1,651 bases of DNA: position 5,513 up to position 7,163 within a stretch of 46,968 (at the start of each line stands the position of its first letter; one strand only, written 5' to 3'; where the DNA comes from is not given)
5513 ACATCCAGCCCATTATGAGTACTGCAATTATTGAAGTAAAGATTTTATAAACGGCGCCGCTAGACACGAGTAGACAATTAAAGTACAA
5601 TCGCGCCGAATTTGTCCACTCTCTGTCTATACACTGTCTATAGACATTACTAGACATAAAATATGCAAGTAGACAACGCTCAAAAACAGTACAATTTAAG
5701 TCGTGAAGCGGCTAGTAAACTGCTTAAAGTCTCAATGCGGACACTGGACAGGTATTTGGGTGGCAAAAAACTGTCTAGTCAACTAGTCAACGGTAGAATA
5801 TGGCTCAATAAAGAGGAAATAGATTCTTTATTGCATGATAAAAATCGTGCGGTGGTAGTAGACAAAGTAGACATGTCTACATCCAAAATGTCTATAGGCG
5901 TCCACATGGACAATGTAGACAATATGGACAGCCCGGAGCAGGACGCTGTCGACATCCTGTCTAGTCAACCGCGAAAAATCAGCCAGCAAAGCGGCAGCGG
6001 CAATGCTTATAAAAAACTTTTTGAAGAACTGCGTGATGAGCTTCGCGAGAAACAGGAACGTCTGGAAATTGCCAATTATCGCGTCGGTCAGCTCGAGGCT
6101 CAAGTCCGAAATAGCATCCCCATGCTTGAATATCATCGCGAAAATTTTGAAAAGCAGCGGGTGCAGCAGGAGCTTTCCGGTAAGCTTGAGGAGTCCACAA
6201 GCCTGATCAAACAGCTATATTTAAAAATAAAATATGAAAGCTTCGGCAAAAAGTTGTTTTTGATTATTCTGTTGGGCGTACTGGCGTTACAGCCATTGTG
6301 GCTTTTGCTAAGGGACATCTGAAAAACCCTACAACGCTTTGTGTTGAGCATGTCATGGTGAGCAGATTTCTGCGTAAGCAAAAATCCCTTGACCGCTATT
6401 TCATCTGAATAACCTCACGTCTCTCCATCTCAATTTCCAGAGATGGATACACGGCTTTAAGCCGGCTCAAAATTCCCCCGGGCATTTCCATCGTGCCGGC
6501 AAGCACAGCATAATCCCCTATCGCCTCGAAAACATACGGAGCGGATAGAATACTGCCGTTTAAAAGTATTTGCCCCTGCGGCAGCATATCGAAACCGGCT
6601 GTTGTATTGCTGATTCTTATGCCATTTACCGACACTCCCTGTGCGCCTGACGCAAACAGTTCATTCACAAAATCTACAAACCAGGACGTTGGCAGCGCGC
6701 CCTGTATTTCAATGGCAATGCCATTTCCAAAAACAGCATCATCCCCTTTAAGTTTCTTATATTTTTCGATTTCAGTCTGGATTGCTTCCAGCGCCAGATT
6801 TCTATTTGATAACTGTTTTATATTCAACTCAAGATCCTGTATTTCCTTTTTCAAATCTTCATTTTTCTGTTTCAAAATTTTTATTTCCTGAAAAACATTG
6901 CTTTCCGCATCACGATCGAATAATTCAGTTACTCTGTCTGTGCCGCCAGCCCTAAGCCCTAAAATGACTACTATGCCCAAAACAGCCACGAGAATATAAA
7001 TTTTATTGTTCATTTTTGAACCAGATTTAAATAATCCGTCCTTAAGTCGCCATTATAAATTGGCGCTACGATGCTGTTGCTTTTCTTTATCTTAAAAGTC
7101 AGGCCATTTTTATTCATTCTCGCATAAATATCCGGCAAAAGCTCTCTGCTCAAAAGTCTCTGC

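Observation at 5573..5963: Dense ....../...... motif cluster in and upstream of a membrane-anchored HTH protein gene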

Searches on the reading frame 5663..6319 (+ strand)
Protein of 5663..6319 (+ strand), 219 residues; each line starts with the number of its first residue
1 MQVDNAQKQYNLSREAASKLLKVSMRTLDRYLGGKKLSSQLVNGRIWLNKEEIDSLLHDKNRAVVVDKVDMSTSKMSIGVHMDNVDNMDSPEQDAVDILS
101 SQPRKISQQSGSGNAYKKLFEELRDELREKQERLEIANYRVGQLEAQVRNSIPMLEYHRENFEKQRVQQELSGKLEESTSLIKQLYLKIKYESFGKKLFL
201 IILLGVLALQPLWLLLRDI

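Call 6: search_protein_families(library=pfam, proteins=[window:5663-6319:+], max_evalue=0.01)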
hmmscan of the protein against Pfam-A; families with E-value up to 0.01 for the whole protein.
window:5663-6319:+ (219 aa): 1 family
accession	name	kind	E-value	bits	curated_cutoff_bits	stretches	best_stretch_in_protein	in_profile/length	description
PF20432.4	Xre-like-HTH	-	0.0013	19.4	25.8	1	3-39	15-52/63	Antitoxin Xre-like helix-turn-helix domain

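Call 9: find_homologous_proteins(query=window:5663-6319:+, max_evalue=0.001)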
Query window:5663-6319:+ (219 aa): 450 proteins with E <= 0.001 among 902 candidates; the best 120 are listed.
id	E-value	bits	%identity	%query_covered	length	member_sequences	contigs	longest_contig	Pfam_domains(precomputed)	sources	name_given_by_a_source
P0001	1.3e-132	458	100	100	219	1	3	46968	-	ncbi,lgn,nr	ncbi:hypothetical protein HYW82_00740 [Candidatus Peregrinibacteria bacterium]|nr:hypothetical prote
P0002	2.9e-91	323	73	91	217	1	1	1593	-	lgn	-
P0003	3.9e-91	323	73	91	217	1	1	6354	-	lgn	-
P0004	3.0e-77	277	63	99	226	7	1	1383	-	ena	-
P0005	9.1e-76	272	63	99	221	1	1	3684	-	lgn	-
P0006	9.3e-73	263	61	88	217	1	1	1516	-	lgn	-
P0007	3.1e-72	261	61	99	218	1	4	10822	-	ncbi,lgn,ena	-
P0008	6.9e-72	260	60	99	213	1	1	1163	-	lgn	-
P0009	7.1e-72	260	61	98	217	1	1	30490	-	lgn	-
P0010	1.1e-71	259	58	99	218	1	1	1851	-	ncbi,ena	-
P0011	3.1e-71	258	59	88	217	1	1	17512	-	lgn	-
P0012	3.7e-71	257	59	94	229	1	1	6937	-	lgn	-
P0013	6.2e-71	257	59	98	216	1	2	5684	-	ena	-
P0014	7.2e-71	256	59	99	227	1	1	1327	-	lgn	-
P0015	1.0e-70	256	59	99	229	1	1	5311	-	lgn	-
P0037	1.0e-66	243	53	94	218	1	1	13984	PF12728.14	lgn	-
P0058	1.8e-64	235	56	99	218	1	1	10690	PF12728.14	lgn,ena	-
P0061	7.7e-64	233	56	99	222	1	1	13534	PF12728.14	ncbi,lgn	-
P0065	1.6e-63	232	57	95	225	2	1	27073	PF12728.14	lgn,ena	-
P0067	3.6e-63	231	50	94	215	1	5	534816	-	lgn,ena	-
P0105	1.6e-59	219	54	94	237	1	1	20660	PF12728.14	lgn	-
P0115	5.1e-59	218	52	96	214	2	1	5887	PF12728.14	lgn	-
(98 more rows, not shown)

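Call 10: search_protein_families(library=ncbifam, proteins=[window:5663-6319:+], max_evalue=1)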
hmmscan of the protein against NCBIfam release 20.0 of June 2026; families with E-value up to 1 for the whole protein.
window:5663-6319:+ (219 aa): 3 families
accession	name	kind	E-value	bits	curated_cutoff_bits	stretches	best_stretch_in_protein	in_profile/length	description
TIGR01397.1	fliM_switch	equivalog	0.014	14.6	219.6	1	125-212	22-108/320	flagellar motor switch protein FliM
NF049845.1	Xre_ParS_antitoxin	subfamily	0.022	14.8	90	1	3-40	7-45/112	type II RES/Xre toxin-antitoxin system antitoxin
TIGR02999.1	Sig-70_X6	subfamily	0.038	13.9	126.15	1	107-191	10-62/183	ECF-type sigma factor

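Call 11: search_solved_structures(query=window:5663-6319:+, max_evalue=10, show_alignments=2)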
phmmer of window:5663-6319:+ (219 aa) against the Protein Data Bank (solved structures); distinct sequences matched with E-value up to 10: 0.

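Call 14: find_related_loci(query=A1, collection=genome_contigs, flank=4000)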
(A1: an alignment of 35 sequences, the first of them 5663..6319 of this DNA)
Query A1 (219 aa) in genome_contigs; peptide patterns used: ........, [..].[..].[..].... (x = any residue, [..] = any of these).
118 stretches matched a pattern; 100 encode a relative of the query (tblastn E <= 1e-3); the best 80 are kept; 80 distinct loci.
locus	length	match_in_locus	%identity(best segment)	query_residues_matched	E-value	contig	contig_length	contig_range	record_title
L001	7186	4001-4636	61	1-216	5e-77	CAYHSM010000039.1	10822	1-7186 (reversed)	MAG TPA_asm: uncultured Candidatus Peribacteria bacterium isolate ERP119705_co15_234 genome assembly, contig: NODE_7175_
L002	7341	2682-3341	62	1-216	4e-77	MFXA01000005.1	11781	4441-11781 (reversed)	MAG: Candidatus Peregrinibacteria bacterium RIFCSPLOWO2_01_FULL_39_12 rifcsplowo2_01_scaffold_12873, whole genome shotgu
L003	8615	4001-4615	56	10-216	5e-72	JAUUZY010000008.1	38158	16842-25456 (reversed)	MAG: Candidatus Peregrinibacteria bacterium isolate CSMAG_205 CSMAG_205_k127_3975423_length_38158_cov_16.0007, whole gen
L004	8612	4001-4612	54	10-216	3e-68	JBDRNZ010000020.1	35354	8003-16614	MAG: Candidatus Peregrinibacteria bacterium isolate MEGAHIT-group-1.923 k141_1958914, whole genome shotgun sequence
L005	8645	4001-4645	56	1-216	4e-68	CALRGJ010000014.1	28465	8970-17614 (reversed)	MAG: Candidatus Peribacteria bacterium isolate ZH-bin-154 genome assembly, contig: ZH-15May19-c3615, whole genome shotgu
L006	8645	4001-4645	52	1-215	3e-67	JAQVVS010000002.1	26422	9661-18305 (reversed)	MAG: Candidatus Gracilibacteria bacterium isolate STF1_85 NODE_4155_length_26422_cov_3.050998_Sandtown_F1, whole genome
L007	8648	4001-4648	57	1-215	8e-67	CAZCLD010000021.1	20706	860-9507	MAG TPA_asm: uncultured Candidatus Peribacteria bacterium isolate SRP077602_co2_303 genome assembly, contig: NODE_3833_l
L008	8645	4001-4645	56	1-216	7e-69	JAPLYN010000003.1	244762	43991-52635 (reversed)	MAG: Candidatus Peregrinibacteria bacterium isolate LacPavin_0818_WC45_MAG_38_18 LacPavin_0818_WC45_scaffold_417427, who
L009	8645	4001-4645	56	1-216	2e-70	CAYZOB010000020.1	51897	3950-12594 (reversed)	MAG TPA_asm: uncultured Candidatus Peribacteria bacterium isolate binchicken_co203_530 genome assembly, contig: k141_445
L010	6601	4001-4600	52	1-204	5e-65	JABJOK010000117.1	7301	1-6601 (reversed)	MAG: Candidatus Peregrinibacteria bacterium isolate SI075_bin40 k141_2002277, whole genome shotgun sequence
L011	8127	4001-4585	57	1-194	4e-63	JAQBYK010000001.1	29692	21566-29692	MAG: bacterium isolate casp150-mb.315 NODE_4138_length_29692_cov_0.067009, whole genome shotgun sequence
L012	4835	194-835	50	3-216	4e-63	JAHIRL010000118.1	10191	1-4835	MAG: Patescibacteria group bacterium isolate MM_PC_MetaG.mb.124 MM_PC_MetaG.mb.124_k141_1580040, whole genome shotgun se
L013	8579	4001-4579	55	1-200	2e-63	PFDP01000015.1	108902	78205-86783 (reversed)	MAG: Candidatus Peregrinibacteria bacterium CG10_big_fil_rev_8_21_14_0_10_36_19 CG10_8_21_14_0.10_scaffold_66_c, whole g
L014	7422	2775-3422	50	1-216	2e-63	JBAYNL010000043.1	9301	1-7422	MAG: Candidatus Gracilibacteria bacterium isolate SO_2016_LW1_63 scaffold09649_LW64-88_2016, whole genome shotgun sequen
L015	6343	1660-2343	49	1-215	6e-63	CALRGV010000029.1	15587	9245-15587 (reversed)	MAG: Candidatus Peribacteria bacterium isolate TH-Jun18-111 genome assembly, contig: TH-Jun18-C8152, whole genome shotgu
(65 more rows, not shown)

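Call 32: predict_structure(alignment_id=A1)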
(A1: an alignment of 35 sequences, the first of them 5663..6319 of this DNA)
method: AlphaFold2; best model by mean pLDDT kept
length: 219 residues; sequences in the alignment: 35
mean_pLDDT: 77.1   pTM: 0.30
mean pLDDT of the five models: 77.1, 75.2, 74.6, 73.8, 73.3
residues with pLDDT >= 90: 90; 70-90: 66; 50-70: 15; < 50: 48
segments of 3 or more residues with pLDDT < 50: 1-4, 67-110
pLDDT, mean of each block of 10 residues (from residue 1): 54 85 88 85 82 82 53 44 41 37 44 76 95 96 94 94 97 96 94 91 91 79
secondary structure, 60 per line:
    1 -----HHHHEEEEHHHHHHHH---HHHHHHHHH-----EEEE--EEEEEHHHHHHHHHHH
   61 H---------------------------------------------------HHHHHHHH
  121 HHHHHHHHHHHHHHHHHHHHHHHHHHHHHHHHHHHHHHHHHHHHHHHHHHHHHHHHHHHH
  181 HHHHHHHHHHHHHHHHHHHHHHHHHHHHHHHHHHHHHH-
elements in order: H6-9 E10-13 H14-21 H25-33 E39-42 E45-49 H50-61 H113-218

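Call 34: find_encoding_contigs(protein=P0067, flank=10000, max_places=2)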
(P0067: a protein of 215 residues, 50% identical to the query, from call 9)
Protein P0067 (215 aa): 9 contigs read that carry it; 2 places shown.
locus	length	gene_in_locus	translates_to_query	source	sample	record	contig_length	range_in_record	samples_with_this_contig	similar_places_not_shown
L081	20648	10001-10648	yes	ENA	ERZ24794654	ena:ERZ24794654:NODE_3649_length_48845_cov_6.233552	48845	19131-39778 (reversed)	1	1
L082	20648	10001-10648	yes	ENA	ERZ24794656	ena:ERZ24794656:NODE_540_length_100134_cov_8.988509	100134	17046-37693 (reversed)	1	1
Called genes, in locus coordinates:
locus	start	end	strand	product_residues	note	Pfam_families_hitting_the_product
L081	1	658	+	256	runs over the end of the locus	PF04402:SIMPL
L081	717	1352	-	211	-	PF00753:Lactamase_B, PF12706:Lactamase_B_2 (weak)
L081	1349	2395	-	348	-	-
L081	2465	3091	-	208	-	PF05148:Methyltransf_8 (weak), PF01209:Ubie_methyltran, PF05891:Methyltransf_PK (weak), PF13489:Methyltransf_23, PF13847:Methyltransf_31, PF13649:Methyltransf_25, PF08241:Methyltransf_11, PF08242:Methyltransf_12, +1 more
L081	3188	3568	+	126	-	-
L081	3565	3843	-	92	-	PF13451:zf_Tbcl, PF23477:zf_Tbcl_2 (weak)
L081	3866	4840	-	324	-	-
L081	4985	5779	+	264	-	PF01978:TrmB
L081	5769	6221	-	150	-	PF02130:YbeY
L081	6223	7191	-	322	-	PF00704:Glyco_hydro_18 (faint)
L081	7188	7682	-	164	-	PF00588:SpoU_methylase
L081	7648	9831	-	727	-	PF13517:FG-GAP_3 (faint), PF01839:FG-GAP (weak), PF14312:FG-GAP_2 (faint), PF01839:FG-GAP, PF00395:SLH (weak)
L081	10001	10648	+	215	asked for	-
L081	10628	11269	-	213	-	PF05949:DUF881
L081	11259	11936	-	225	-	PF05949:DUF881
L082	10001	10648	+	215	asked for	-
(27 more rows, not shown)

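Call 35: fold_search(model_id=the predicted structure, library=pdb)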
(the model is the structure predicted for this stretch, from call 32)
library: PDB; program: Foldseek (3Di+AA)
matches with E <= 10: 677; with E <= 0.001: 0
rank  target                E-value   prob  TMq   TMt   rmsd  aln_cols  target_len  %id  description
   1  6ama_B                1.5e-02  1.00  0.21  0.74   1.3        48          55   23  Structure of S. coelicolor/S. venezuelae BldC-smeA-ssfA complex to 3.09 Angstrom (released 2018-03-28)
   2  4j2n_A                1.9e-02  1.00  0.20  0.75   1.2        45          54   24  Crystal Structure of mycobacteriophage Pukovnik Xis (released 2013-10-23)
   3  4j2n_C                1.9e-02  1.00  0.19  0.69   1.5        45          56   24  Crystal Structure of mycobacteriophage Pukovnik Xis (released 2013-10-23)
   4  6ama_H                2.1e-02  1.00  0.20  0.69   1.8        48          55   25  Structure of S. coelicolor/S. venezuelae BldC-smeA-ssfA complex to 3.09 Angstrom (released 2018-03-28)
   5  6ama_P                3.3e-02  1.00  0.21  0.74   1.3        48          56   23  Structure of S. coelicolor/S. venezuelae BldC-smeA-ssfA complex to 3.09 Angstrom (released 2018-03-28)
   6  5i44_A                4.6e-02  1.00  0.20  0.57   2.3        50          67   20  Structure of RacA-DNA complex; P21 form (released 2016-05-04)
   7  7tea_C                5.2e-02  1.00  0.21  0.55   2.1        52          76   21  Crystal structure of S. aureus GlnR-DNA complex (released 2022-06-29)
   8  6amk_A                6.4e-02  1.00  0.20  0.75   1.6        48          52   21  Structure of Streptomyces venezuelae BldC-whiI opt complex (released 2018-03-28)
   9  6amk_B                6.4e-02  1.00  0.20  0.73   1.9        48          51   23  Structure of Streptomyces venezuelae BldC-whiI opt complex (released 2018-03-28)
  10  6ama_A                6.8e-02  1.00  0.21  0.76   1.3        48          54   23  Structure of S. coelicolor/S. venezuelae BldC-smeA-ssfA complex to 3.09 Angstrom (released 2018-03-28)
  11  6ama_Y                6.8e-02  1.00  0.20  0.70   1.6        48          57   23  Structure of S. coelicolor/S. venezuelae BldC-smeA-ssfA complex to 3.09 Angstrom (released 2018-03-28)
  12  5i44_B                8.9e-02  1.00  0.20  0.58   2.1        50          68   20  Structure of RacA-DNA complex; P21 form (released 2016-05-04)
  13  5i44_I                8.9e-02  0.99  0.20  0.59   2.2        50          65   18  Structure of RacA-DNA complex; P21 form (released 2016-05-04)
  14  1y6u_MODEL_1_A        8.9e-02  0.94  0.20  0.58   4.8        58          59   22  The Structure of the Excisionase (Xis) Protein from Conjugative Transposon Tn916 Provides Insights into the Re (released 2005-03-15)
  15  5i41                  1.0e-01  1.00  0.21  0.60   2.0        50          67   20  Structure of the apo RacA DNA binding domain (released 2016-05-04)
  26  8csh_A                2.1e-01  0.98  0.20  0.69   2.1        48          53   12  Structure of the DNA binding domain of pSK1 Par partition protein bound to centromere DNA (released 2022-08-10)
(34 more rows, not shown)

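Call 40: search_protein_families(library=pfam, alignment_id=A1, max_evalue=1)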
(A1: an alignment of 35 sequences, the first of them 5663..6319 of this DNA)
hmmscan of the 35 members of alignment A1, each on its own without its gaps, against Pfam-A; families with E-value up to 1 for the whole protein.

A. member 1, window:5663-6319:+ (219 aa): 6 families
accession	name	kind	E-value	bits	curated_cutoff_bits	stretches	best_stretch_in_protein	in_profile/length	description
PF20432.4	Xre-like-HTH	-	0.0013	19.4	25.8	1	3-39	15-52/63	Antitoxin Xre-like helix-turn-helix domain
PF12728.13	HTH_17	-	0.033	14.9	27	1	15-57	5-47/51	Helix-turn-helix domain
PF19111.5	DUF5798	-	0.038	14.6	27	1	114-156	19-60/89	Family of unknown function (DUF5798)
PF10045.14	DUF2280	-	0.065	13.8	24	1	100-149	44-94/103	Uncharacterized conserved protein (DUF2280)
PF16789.10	YscO-like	-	0.069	13.6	27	1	59-135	46-122/161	YscO-like protein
PF05335.18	DUF745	-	0.76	9.9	33.3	1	108-156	115-163/183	Protein of unknown function (DUF745)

B. families by the number of members that match (of 35 scanned): 71 families (the first 25 are shown)
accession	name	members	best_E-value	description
PF12728.13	HTH_17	34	2.5e-06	Helix-turn-helix domain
PF05335.18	DUF745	26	0.0023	Protein of unknown function (DUF745)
PF20432.4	Xre-like-HTH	23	0.0012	Antitoxin Xre-like helix-turn-helix domain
PF00376.29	MerR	21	0.0036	MerR family regulatory protein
PF19111.5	DUF5798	20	0.0017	Family of unknown function (DUF5798)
PF02042.20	RWP-RK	9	0.0067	RWP-RK domain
PF24922.1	ACBP4_C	8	0.00045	Acyl-CoA-binding domain-containing protein 4-6, C-terminal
PF13384.12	HTH_23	5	0.0039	Homeodomain-like domain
PF07924.16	NuiA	4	0.0015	Nuclease A inhibitor-like protein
PF06428.16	Sec2p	4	0.01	GDP/GTP exchange factor Sec2p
PF05739.25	SNARE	4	0.2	SNARE domain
PF08279.18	HTH_11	3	0.034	HTH domain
PF21037.2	CCDC138_cc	3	0.043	Coiled-coil-domain-containing protein 138, coiled-coil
PF00472.26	RF-1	2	0.0039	RF-1 domain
PF02001.22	DUF134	2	0.03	Protein of unknown function DUF134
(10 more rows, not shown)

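Call 46: search_solved_structures(query=A1, max_evalue=1)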
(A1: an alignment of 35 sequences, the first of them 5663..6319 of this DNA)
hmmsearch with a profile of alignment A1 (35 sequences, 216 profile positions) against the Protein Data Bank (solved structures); distinct sequences matched with E-value up to 1: 0.

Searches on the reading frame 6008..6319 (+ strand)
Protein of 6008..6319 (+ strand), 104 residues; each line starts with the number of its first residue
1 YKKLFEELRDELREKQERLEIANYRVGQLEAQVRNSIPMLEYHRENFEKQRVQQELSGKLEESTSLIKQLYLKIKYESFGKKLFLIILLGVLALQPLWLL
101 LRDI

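Call 55: find_homologous_proteins(query=window:6008-6319:+, max_evalue=0.001)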
Query seq(104 aa) (104 aa): 30 proteins with E <= 0.001 among 91 candidates.
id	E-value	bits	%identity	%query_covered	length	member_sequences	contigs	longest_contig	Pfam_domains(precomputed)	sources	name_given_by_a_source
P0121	5.9e-40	153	73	86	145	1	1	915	-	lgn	-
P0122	1.3e-32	130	64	97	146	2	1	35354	-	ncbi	ncbi:MAG: hypothetical protein ABIH78_02790 [Candidatus Peregrinibacteria bacterium]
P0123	1.3e-31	127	65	96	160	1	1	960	-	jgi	-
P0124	3.0e-31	125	60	81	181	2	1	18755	-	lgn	-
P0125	3.4e-31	125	64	97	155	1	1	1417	-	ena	-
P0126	4.9e-31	125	61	82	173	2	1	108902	-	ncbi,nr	ncbi:hypothetical protein COU74_05265 [Candidatus Peregrinibacteria bacterium CG10_big_fil_rev_8_21_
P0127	6.3e-31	124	57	86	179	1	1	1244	-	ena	-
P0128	2.3e-30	123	57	81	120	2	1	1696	-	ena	-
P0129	2.6e-30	122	56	87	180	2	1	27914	-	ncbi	ncbi:MAG: hypothetical protein WC873_00215 [Candidatus Gracilibacteria bacterium]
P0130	2.7e-30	122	63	93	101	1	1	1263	-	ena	-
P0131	6.1e-30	121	54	81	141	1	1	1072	-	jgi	jgi:hypothetical protein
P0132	2.2e-28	116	54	71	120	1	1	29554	-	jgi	-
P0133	7.4e-26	108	57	79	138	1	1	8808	-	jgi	-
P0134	8.3e-26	108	55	97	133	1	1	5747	-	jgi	-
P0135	9.5e-26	108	55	97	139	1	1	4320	-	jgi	-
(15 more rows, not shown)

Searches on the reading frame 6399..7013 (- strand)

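Call 6: search_protein_families(library=pfam, proteins=[window:6399-7013:-], max_evalue=0.01)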
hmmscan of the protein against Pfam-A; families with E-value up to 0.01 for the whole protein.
window:6399-7013:- (205 aa): 1 family
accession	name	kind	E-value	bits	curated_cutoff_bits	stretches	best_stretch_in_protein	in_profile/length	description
PF05949.17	DUF881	-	1.5e-18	67.5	25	1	81-204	1-133/146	Bacterial protein of unknown function (DUF881)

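Call 10: search_protein_families(library=ncbifam, proteins=[window:6399-7013:-], max_evalue=1)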
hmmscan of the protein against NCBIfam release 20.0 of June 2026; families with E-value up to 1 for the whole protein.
window:6399-7013:- (205 aa): 2 families
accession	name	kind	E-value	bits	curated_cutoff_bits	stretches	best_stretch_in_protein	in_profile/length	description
NF043058.1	T4SS_LegC2C7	subfamily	0.0006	18.9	350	1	40-87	127-174/348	LegC2/C7 family Dot/Icm T4SS effector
TIGR04143.1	VPxxxP_CTERM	domain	0.71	9.8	30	0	8-21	9-22/25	VPXXXP-CTERM sorting domain-containing protein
